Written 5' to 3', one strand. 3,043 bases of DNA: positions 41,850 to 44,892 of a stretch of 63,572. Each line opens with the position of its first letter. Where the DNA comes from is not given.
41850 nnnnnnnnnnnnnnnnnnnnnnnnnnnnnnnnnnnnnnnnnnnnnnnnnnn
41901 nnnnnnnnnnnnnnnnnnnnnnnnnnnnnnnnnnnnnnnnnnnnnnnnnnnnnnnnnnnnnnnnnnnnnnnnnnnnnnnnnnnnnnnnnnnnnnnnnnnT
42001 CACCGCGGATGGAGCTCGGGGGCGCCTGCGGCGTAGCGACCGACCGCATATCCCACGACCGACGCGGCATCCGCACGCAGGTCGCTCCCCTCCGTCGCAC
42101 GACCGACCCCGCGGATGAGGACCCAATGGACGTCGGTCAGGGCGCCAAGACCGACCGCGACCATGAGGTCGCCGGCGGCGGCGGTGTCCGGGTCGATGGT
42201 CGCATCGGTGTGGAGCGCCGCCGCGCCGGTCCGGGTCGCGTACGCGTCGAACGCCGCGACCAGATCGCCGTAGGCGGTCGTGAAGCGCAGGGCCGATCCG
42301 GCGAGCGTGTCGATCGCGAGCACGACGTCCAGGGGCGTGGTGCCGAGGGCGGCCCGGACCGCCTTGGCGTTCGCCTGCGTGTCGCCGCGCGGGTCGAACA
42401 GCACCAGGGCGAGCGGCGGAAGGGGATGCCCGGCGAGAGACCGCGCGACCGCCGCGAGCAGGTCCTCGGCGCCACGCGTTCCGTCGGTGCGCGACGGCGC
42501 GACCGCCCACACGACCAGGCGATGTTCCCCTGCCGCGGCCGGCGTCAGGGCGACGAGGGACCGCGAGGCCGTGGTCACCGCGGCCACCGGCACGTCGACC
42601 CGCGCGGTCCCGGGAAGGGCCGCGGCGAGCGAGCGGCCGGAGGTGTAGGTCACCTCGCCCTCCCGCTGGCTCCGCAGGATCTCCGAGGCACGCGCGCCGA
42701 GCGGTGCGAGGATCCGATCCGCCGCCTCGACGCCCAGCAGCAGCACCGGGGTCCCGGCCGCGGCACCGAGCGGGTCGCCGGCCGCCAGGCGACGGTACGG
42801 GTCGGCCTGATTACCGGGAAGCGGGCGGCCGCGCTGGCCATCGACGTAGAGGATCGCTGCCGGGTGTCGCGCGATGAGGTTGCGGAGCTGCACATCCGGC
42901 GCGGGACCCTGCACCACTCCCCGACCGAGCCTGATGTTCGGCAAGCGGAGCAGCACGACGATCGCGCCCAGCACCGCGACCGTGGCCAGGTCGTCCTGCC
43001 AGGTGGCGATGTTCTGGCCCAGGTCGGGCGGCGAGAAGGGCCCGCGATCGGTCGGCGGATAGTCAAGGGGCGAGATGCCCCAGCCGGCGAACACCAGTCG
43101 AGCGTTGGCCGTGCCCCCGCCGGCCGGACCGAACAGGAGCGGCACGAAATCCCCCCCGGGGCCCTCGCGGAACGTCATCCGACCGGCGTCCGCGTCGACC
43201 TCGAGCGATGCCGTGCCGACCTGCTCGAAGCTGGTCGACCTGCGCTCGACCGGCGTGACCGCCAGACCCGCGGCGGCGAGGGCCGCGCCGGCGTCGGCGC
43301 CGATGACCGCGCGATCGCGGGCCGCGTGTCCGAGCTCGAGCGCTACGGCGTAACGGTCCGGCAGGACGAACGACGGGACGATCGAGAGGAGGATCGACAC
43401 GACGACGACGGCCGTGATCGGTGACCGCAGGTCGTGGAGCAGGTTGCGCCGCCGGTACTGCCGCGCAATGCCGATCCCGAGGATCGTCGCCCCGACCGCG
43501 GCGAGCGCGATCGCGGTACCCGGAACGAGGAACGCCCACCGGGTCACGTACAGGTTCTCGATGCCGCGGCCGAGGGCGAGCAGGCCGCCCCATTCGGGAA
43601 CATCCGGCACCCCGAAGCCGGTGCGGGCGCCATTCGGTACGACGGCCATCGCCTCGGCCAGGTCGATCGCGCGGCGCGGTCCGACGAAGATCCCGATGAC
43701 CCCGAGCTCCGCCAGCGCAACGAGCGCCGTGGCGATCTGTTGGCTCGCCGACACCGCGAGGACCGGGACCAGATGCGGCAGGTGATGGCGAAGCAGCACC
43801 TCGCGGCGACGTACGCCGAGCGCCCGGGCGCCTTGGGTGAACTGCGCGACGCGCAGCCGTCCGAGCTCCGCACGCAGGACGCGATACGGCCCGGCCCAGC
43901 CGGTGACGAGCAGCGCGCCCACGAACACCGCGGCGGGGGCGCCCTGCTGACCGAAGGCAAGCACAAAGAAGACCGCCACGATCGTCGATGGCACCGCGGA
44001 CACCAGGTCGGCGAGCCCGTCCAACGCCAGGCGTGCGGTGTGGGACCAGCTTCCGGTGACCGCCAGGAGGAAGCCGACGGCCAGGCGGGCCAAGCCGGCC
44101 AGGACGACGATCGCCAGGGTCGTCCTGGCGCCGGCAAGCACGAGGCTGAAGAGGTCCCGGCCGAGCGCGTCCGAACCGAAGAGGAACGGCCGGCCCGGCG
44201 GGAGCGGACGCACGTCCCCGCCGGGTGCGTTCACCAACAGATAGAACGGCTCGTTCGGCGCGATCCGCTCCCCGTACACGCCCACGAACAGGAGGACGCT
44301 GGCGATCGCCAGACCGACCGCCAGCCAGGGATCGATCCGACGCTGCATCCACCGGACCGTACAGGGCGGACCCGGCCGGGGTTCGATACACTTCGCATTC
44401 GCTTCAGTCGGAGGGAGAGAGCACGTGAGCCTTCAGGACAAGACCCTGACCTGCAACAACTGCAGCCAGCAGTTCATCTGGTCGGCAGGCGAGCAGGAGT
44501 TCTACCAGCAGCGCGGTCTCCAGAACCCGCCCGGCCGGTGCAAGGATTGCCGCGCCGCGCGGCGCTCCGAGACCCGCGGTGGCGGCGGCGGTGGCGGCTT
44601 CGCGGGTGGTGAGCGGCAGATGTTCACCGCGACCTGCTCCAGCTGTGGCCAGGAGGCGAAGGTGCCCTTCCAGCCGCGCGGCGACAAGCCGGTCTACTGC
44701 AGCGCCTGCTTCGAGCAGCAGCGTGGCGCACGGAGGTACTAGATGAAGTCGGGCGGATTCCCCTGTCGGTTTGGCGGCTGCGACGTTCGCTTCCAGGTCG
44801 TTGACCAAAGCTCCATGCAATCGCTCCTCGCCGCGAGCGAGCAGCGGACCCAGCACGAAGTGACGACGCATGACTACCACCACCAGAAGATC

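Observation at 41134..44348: Orphan Opp/Dpp-type permease pair in which the 'C' subunit carries an extra TM helix and a large PA/M28-like pseudo-peptidase ectodomain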

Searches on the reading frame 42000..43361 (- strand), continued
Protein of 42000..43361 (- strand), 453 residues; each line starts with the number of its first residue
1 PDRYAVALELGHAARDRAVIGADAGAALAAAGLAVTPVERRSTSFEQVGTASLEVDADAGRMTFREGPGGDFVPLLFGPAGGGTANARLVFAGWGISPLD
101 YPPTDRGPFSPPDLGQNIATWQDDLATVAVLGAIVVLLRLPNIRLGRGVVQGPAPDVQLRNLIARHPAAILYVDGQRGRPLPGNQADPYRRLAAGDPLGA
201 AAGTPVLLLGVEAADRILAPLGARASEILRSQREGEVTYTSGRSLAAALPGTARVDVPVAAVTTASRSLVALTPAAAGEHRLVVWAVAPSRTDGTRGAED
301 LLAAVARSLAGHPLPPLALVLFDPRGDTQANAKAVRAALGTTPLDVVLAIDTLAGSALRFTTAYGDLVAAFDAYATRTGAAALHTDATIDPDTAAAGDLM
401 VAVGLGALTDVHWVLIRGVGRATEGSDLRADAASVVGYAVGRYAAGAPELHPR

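Call 44: search_protein_families(library=pfam, proteins=[L029:1758-3194:+, L029:3259-4317:-, L029:8794-9978:-, L029:9965-11023:+, L029:11005-11826:+, L029:11823-12884:+, L029:12982-14313:+, L029:14319-15218:+, L029:15215-16063:+, L029:16068-17120:+], max_evalue=0.001)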
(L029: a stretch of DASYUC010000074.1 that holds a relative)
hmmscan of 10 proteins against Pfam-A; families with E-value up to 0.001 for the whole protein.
L029:1758-3194:+ (478 aa): 1 family
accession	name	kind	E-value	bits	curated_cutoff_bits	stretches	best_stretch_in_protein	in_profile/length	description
PF00860.26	Xan_ur_permease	-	4.7e-20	72.1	27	1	31-429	3-384/389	Permease family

L029:3259-4317:- (352 aa): 1 family
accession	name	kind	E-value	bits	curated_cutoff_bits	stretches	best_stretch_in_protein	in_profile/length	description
PF08735.15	DUF1786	-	6.9e-83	278.3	25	1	63-313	1-252/252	Putative pyruvate format-lyase activating enzyme (DUF1786)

L029:8794-9978:- (394 aa): 1 family
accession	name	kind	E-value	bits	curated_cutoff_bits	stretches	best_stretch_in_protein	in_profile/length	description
PF06245.16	DUF1015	-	4.3e-73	246.5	25.8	1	5-302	2-310/325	Protein of unknown function (DUF1015)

L029:9965-11023:+ (352 aa): 3 families
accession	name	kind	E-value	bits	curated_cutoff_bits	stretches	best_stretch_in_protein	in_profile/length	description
PF22725.1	GFO_IDH_MocA_C3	-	4e-20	72.5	27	1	142-254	13-123/124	GFO/IDH/MocA C-terminal domain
PF01408.29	GFO_IDH_MocA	-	1.1e-15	58.9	24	1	58-120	53-116/120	Oxidoreductase family, NAD-binding Rossmann fold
PF02894.22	GFO_IDH_MocA_C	-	1.4e-10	41.8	22.9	1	159-351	30-218/218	Oxidoreductase family, C-terminal alpha/beta domain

L029:11005-11826:+ (273 aa): 1 family
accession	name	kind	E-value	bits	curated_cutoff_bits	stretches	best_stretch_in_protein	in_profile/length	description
PF01261.30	AP_endonuc_2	-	2e-35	123.1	31.1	1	31-260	2-243/249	Xylose isomerase-like TIM barrel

L029:11823-12884:+ (353 aa): 2 families
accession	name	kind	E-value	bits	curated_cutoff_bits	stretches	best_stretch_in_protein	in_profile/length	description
PF00107.32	ADH_zinc_N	-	4.1e-20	72.5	31.8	1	178-295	1-116/129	Zinc-binding dehydrogenase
PF16912.11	Glu_dehyd_C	-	2.9e-07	30.6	34.9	1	168-272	31-136/211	Glucose dehydrogenase C-terminus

L029:12982-14313:+ (443 aa): 2 families
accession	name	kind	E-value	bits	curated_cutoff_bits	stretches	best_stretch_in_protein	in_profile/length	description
PF01547.30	SBP_bac_1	-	4.1e-19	70.1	26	1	71-332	24-306/307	Bacterial extracellular solute-binding protein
PF13416.11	SBP_bac_8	-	3.9e-13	50.2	27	1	94-345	35-262/279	Bacterial extracellular solute-binding protein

L029:14319-15218:+ (299 aa): 1 family
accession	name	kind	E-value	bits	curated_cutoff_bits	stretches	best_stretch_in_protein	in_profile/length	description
PF00528.27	BPD_transp_1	-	2.5e-11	44.1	26.4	1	90-287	2-175/184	Binding-protein-dependent transport system inner membrane component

L029:15215-16063:+ (282 aa): 1 family
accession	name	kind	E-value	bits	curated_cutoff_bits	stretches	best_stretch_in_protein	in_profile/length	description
PF00528.27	BPD_transp_1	-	1.7e-15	57.6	26.4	1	101-273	1-177/184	Binding-protein-dependent transport system inner membrane component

L029:16068-17120:+ (350 aa): 8 families
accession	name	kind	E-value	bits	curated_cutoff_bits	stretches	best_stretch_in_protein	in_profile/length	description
PF00005.33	ABC_tran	-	3.5e-34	118.8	25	1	19-161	1-136/137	ABC transporter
PF08402.16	TOBE_2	-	3.5e-10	40.3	21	1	271-336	1-74/76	TOBE domain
PF17912.7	OB_MalK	-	8.9e-09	36.5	27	1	235-278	1-53/53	MalK OB fold domain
PF13304.12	AAA_21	-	1.7e-05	25.5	27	0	31-60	1-26/304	AAA domain, putative AbiEii toxin, Type IV TA system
PF17850.7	CysA_C_terminal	-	0.00018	22.4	29.7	0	240-279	1-42/43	CysA C-terminal regulatory domain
PF13191.12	AAA_16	-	0.00046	21.2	32.6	1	25-62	15-58/167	AAA ATPase domain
PF13401.12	AAA_22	-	0.00048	20.9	27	0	28-113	4-65/130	AAA domain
PF03459.23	TOBE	-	0.00072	20.2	22.3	0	285-325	7-52/64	TOBE domain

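Call 61: predict_structure(alignment_id=A1)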
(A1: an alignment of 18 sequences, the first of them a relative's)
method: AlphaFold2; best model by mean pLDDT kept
length: 782 residues; sequences in the alignment: 18
mean_pLDDT: 76.2   pTM: 0.58
mean pLDDT of the five models: 76.2, 73.4, 71.3, 71.0, 70.1
residues with pLDDT >= 90: 232; 70-90: 326; 50-70: 112; < 50: 112
segments of 3 or more residues with pLDDT < 50: 30-69, 134-137, 218-274, 509-514
pLDDT, mean of each block of 10 residues (from residue 1): 65 75 59 38 35 38 46 57 82 86 85 80 66 53 75 88 84 82 79 82 79 59 32 36 30 33 35 52 73 74 55 69 64 83 91 91 92 90 90 88 89 95 92 71 87 93 94 78 89 95 69 57 83 93 92 90 83 91 95 94 85 94 90 91 90 91 91 92 89 77 87 73 74 85 88 74 95 82 60
secondary structure, 60 per line:
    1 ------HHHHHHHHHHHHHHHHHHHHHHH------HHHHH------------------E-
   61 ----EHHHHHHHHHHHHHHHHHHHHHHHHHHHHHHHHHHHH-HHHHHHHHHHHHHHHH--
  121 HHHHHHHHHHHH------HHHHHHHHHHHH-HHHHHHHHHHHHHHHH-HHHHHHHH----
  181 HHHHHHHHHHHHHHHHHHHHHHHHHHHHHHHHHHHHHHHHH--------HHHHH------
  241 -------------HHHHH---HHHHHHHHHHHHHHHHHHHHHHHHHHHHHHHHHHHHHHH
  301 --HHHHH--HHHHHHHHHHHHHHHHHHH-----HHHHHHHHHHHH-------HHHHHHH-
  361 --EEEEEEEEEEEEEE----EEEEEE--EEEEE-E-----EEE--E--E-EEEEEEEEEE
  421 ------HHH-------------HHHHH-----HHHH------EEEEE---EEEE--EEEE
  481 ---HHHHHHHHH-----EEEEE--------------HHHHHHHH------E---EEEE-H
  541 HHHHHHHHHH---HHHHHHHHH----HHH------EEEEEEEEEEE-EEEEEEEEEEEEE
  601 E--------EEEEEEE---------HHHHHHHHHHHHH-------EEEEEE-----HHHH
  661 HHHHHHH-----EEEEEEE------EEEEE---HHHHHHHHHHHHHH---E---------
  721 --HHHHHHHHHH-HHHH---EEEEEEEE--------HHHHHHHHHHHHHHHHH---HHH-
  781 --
elements in order (helices of 4 or more, strands of 3 or more residues): H7-29 H36-40 H66-101 H103-118 H121-132 H139-150 H152-167 H169-176 H181-221 H230-234 H254-258 H262-300 H303-307 H310-328 H334-345 H353-359 E363-376 E381-386 E389-393 E401-403 E411-420 H443-447 H453-456 E463-467 E471-474 E477-480 H484-492 E498-502 H517-524 E535-538 H540-550 H554-562 E576-586 E588-601 E610-616 H626-638 E646-651 H657-667 E673-679 E686-690 H694-707 H723-732 H734-737 E741-748 H757-773

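Call 65: fold_search(model_id=the predicted structure, library=pdb)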
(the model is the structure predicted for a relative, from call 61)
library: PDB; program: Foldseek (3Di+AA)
matches with E <= 10: 863; with E <= 0.001: 97
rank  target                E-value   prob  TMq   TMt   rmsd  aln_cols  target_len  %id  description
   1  8ac9_A                1.6e-12  1.00  0.29  0.43   9.8       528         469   12  Structure of Pseudomonas aeruginosa aminopeptidase, PaAP_T (released 2023-07-12)
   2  2ek8                  3.3e-12  1.00  0.31  0.54   7.8       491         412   13  Aminopeptidase from Aneurinibacillus sp. strain AM-1 (released 2008-03-25)
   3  8acr                  4.2e-12  1.00  0.32  0.48   8.5       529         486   11  Structure of Pseudomonas aeruginosa aminopeptidase, PaAP (released 2023-07-12)
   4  8acg_B                5.6e-12  1.00  0.30  0.45   9.4       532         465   11  Structure of Pseudomonas aeruginosa aminopeptidase, PaAP_T E340A mutant (released 2023-07-12)
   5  8ack_A                6.2e-12  1.00  0.33  0.50   8.4       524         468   10  Structure of Pseudomonas aeruginosa aminopeptidase, PaAP (released 2023-07-12)
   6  1de4_C                1.0e-11  1.00  0.27  0.31  11.5       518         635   11  HEMOCHROMATOSIS PROTEIN HFE COMPLEXED WITH TRANSFERRIN RECEPTOR (released 2000-01-19)
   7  8ac7_A                1.2e-11  1.00  0.32  0.49   7.6       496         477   11  Structure of Pseudomonas aeruginosa aminopeptidase, PaAP (released 2023-07-12)
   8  8acg_A                1.4e-11  1.00  0.30  0.45   9.6       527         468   11  Structure of Pseudomonas aeruginosa aminopeptidase, PaAP_T E340A mutant (released 2023-07-12)
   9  8ac9_B                1.8e-11  1.00  0.28  0.42   9.4       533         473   11  Structure of Pseudomonas aeruginosa aminopeptidase, PaAP_T (released 2023-07-12)
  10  8acg_D                3.0e-11  1.00  0.30  0.45   9.5       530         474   10  Structure of Pseudomonas aeruginosa aminopeptidase, PaAP_T E340A mutant (released 2023-07-12)
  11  6wrv_E                3.6e-11  1.00  0.30  0.35  10.4       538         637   11  Crystal structure of computationally designed protein 3DS18 in complex with the human Transferrin receptor ectodomain (released 2021-04-28)
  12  8acg_E                4.2e-11  1.00  0.30  0.45   8.4       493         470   10  Structure of Pseudomonas aeruginosa aminopeptidase, PaAP_T E340A mutant (released 2023-07-12)
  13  8acg_F                4.4e-11  1.00  0.30  0.45   9.5       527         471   11  Structure of Pseudomonas aeruginosa aminopeptidase, PaAP_T E340A mutant (released 2023-07-12)
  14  3kas_A                6.1e-11  1.00  0.28  0.34  10.8       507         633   12  Machupo virus GP1 bound to human transferrin receptor 1 (released 2010-03-09)
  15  8acg_C                8.2e-11  1.00  0.30  0.45   9.4       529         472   11  Structure of Pseudomonas aeruginosa aminopeptidase, PaAP_T E340A mutant (released 2023-07-12)
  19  6hc6_A                2.1e-10  1.00  0.29  0.49   8.0       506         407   11  The structure of BSAP, a zinc aminopeptidase from Bacillus subtilis (released 2019-08-28)
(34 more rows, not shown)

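Call 79: search_protein_families(library=pfam, alignment_id=A4, max_evalue=0.00001)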
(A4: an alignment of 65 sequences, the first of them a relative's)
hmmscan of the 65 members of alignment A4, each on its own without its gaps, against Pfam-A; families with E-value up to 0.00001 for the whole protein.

A. member 1, L010:1-1038:+ (345 aa): 2 families
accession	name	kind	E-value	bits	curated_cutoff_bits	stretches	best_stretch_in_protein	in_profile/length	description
PF08327.17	AHSA1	-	1.5e-48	164.6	22.1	2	55-194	1-124/125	Activator of Hsp90 ATPase homolog 1-like protein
PF10604.15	Polyketide_cyc2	-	2.4e-10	41.3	27.4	1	50-193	6-140/142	Polyketide cyclase / dehydrase and lipid transport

B. families by the number of members that match (of 65 scanned): 70 families (the first 25 are shown)
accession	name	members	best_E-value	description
PF06245.16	DUF1015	6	6.1e-75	Protein of unknown function (DUF1015)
PF01261.30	AP_endonuc_2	4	2.6e-40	Xylose isomerase-like TIM barrel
PF00781.29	DAGK_cat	4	5.1e-27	Diacylglycerol kinase catalytic domain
PF19279.4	YegS_C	4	9.9e-25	YegS C-terminal NAD kinase beta sandwich-like domain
PF14378.12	PAP2_3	3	1.5e-11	PAP2 superfamily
PF01569.27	PAP2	3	2.7e-09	PAP2 superfamily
PF07690.21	MFS_1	2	2.2e-63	Major Facilitator Superfamily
PF00800.23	PDT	2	2.1e-55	Prephenate dehydratase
PF08327.17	AHSA1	2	3.4e-49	Activator of Hsp90 ATPase homolog 1-like protein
PF03591.19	AzlC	2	5.9e-38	AzlC protein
PF02518.31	HATPase_c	2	2.5e-29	Histidine kinase-, DNA gyrase B-, and HSP90-like ATPase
PF00072.30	Response_reg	2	1.6e-24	Response regulator receiver domain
PF22725.1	GFO_IDH_MocA_C3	2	1.5e-20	GFO/IDH/MocA C-terminal domain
PF00512.31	HisKA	2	5.1e-16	His Kinase A (phospho-acceptor) domain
PF02894.22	GFO_IDH_MocA_C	2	8.3e-13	Oxidoreductase family, C-terminal alpha/beta domain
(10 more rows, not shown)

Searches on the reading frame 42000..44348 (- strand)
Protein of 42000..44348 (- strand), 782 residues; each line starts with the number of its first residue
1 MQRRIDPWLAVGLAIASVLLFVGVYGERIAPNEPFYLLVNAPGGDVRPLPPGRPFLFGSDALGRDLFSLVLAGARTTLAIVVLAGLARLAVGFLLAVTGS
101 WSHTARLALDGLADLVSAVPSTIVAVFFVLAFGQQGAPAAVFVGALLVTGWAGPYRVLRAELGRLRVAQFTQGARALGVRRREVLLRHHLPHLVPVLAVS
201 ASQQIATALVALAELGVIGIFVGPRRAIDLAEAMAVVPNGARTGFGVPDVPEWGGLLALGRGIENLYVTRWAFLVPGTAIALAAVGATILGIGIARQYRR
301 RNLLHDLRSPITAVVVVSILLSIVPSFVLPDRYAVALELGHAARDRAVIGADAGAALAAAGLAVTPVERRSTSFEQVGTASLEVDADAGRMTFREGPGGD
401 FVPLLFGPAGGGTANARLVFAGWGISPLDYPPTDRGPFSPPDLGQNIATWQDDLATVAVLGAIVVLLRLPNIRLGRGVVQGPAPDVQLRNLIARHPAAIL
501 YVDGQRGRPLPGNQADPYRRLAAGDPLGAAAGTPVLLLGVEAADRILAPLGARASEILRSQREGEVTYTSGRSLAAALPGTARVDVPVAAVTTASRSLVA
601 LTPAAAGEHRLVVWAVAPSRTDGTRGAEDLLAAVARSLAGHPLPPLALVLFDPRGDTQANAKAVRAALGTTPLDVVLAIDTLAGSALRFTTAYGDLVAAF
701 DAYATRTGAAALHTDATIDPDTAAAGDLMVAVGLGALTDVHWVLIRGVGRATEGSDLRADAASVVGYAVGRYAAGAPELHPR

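Call 6: search_protein_families(library=pfam, proteins=[window:42000-44348:-], max_evalue=0.01)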
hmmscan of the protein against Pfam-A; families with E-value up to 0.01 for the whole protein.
window:42000-44348:- (782 aa): 1 family
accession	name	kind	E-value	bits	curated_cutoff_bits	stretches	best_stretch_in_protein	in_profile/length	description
PF00528.27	BPD_transp_1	-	1.3e-11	45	26.4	1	91-219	4-132/184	Binding-protein-dependent transport system inner membrane component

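Call 8: search_protein_families(library=ncbifam, proteins=[window:42000-44348:-], max_evalue=1)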
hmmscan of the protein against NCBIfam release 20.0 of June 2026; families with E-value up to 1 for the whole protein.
window:42000-44348:- (782 aa): 16 families
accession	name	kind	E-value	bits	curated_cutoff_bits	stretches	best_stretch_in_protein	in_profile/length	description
NF045476.1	Opp4C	equivalog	2.6e-26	92.5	350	2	49-223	51-224/278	oligopeptide ABC transporter permease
NF045474.1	Opp2C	equivalog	1.1e-24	87.4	300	2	50-224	15-187/236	nickel transporter permease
NF045475.1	Opp3C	equivalog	1.3e-21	77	450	1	55-222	108-273/328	oligopeptide ABC transporter permease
NF045473.1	Opp1C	equivalog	2.3e-21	76.4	350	1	10-223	8-214/267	nickel/cobalt ABC transporter permease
NF043080.1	MMSYN1_0166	equivalog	2.4e-20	72.7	370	1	43-219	71-244/307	oligopeptide ABC transporter permease OppC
TIGR02790.1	nickel_nikC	equivalog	1.5e-17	64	358.45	1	11-224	3-209/258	nickel ABC transporter permease subunit NikC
NF007376.0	PRK09881.1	equivalog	4e-15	55.6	434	1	7-295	31-286/298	D,D-dipeptide ABC transporter permease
NF007738.0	PRK10417.1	equivalog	6.3e-15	55.4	335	1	9-224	11-219/277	nickel ABC transporter permease subunit NikC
NF047573.1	opine_perm_CntC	exception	1e-14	54.5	440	1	10-222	12-217/271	staphylopine uptake ABC transporter permease subunit CntC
NF011662.0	PRK15082.1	equivalog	2.4e-12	46.8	484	1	45-223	71-247/303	glutathione ABC transporter permease GsiD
NF011691.0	PRK15111.1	equivalog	9.9e-12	45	379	2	54-219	75-238/296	putrescine export ABC transporter permease SapC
NF011596.0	PRK15021.1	subfamily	3.3e-10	39.5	439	1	47-219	113-283/341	microcin C ABC transporter permease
NF011935.0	PRK15406.1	equivalog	4.3e-08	33.3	433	1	56-217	83-242/302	oligopeptide ABC transporter permease OppC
NF008160.0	PRK10913.1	equivalog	1.4e-07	31.3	483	1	11-224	34-246/300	dipeptide ABC transporter permease DppC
NF045470.1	Opp2B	equivalog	0.079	12.1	350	1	148-201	177-232/300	nickel ABC transporter permease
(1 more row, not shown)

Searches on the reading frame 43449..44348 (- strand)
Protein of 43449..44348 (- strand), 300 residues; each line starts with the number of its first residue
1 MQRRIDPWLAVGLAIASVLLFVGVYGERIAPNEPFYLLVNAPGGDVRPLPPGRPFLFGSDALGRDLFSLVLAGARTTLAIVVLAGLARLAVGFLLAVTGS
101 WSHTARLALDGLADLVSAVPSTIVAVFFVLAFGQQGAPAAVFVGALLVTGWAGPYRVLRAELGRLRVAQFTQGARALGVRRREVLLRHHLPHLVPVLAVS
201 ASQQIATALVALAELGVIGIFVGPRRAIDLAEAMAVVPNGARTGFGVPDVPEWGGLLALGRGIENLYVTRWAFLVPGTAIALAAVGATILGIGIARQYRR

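Call 66: search_solved_structures(query=window:43449-44348:-, max_evalue=0.001)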
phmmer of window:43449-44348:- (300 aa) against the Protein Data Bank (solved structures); distinct sequences matched with E-value up to 0.001: 5.
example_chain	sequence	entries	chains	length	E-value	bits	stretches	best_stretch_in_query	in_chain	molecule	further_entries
8j5q_C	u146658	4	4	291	6.1e-13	52.2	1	11-224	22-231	Putative peptide transport permease protein Rv1282c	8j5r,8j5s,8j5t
8wd9_C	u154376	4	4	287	9.3e-11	45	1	9-228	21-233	Probable dipeptide-transport integral membrane protein ABC transporter DppC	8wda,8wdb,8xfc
8z21_B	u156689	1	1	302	3.9e-09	39.7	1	55-219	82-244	Oligopeptide transport system permease protein OppC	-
8z1v_B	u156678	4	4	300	9.3e-08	35.2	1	10-224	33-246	Dipeptide transport system permease protein DppC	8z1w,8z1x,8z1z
8z1y_B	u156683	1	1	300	2.6e-07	33.7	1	10-224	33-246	Dipeptide transport system permease protein DppC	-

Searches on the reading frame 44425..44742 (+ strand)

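Call 68: search_protein_families(library=pfam, proteins=[window:44425-44742:+], max_evalue=0.001)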
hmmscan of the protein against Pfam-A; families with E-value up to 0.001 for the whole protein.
window:44425-44742:+ (105 aa): 2 families
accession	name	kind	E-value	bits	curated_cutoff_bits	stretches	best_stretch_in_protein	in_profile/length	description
PF13451.12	zf_Tbcl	-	5.9e-20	71.4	24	1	4-49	1-46/48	Probable treble clef domain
PF23477.1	zf_Tbcl_2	-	8.1e-20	70.7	27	1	64-100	1-37/37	Probable treble clef zinc finger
